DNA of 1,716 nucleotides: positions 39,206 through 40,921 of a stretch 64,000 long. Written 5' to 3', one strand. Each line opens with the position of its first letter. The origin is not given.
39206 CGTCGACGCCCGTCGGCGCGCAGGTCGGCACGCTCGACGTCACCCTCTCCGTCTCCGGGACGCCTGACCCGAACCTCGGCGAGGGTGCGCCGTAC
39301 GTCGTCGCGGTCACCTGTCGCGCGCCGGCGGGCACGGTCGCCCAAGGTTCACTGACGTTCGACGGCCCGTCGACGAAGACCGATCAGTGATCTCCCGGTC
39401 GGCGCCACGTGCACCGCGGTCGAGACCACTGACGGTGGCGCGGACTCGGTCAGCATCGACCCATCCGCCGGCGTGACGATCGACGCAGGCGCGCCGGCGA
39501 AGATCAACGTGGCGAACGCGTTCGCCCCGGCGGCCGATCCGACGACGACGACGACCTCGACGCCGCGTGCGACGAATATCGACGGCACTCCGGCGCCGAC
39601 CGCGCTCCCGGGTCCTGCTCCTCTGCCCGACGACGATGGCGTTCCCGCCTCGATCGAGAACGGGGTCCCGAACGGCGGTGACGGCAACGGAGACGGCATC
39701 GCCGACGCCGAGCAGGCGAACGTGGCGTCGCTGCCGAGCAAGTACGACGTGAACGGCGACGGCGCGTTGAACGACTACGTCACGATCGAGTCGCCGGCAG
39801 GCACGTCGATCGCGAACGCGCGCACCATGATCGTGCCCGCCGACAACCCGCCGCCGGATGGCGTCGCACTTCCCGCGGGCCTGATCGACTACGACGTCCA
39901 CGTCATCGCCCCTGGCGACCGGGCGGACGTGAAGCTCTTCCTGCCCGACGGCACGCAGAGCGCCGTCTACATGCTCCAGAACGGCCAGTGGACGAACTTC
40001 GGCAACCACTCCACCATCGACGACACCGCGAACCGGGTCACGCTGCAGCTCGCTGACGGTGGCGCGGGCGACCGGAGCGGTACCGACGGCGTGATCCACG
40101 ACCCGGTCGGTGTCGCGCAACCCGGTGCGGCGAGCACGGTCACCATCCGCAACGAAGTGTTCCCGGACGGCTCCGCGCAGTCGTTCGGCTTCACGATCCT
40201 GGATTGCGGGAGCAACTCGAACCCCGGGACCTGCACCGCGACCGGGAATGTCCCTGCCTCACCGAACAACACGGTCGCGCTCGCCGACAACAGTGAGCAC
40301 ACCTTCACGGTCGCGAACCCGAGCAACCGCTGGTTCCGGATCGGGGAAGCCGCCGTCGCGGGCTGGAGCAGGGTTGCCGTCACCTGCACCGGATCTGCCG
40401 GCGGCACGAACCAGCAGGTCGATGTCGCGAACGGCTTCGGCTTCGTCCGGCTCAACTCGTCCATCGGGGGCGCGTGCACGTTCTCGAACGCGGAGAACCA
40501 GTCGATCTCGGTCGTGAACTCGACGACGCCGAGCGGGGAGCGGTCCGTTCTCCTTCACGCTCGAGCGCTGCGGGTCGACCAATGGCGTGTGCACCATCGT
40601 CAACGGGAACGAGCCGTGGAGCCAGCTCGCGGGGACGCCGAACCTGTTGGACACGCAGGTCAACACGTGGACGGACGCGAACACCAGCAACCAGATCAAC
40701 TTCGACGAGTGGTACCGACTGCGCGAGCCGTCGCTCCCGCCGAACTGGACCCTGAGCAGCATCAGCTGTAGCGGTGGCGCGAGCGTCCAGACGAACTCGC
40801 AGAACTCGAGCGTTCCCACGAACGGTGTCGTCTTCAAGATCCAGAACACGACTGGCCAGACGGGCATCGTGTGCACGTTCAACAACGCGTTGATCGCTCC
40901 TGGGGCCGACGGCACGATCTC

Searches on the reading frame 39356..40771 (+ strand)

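Call 6: search_protein_families(library=pfam, proteins=[window:39356-40771:+], max_evalue=0.01)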
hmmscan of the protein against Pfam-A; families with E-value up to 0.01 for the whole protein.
window:39356-40771:+ (471 aa): 2 families
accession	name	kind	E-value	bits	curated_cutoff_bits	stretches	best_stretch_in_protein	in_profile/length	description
PF19407.5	DUF5979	-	5.3e-05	24.2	25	1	9-56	50-103/104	Domain of unknown function (DUF5979)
PF24514.1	SpaA_4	-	0.0031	18.7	27.3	1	271-379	9-106/107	Prealbumin-like fold domain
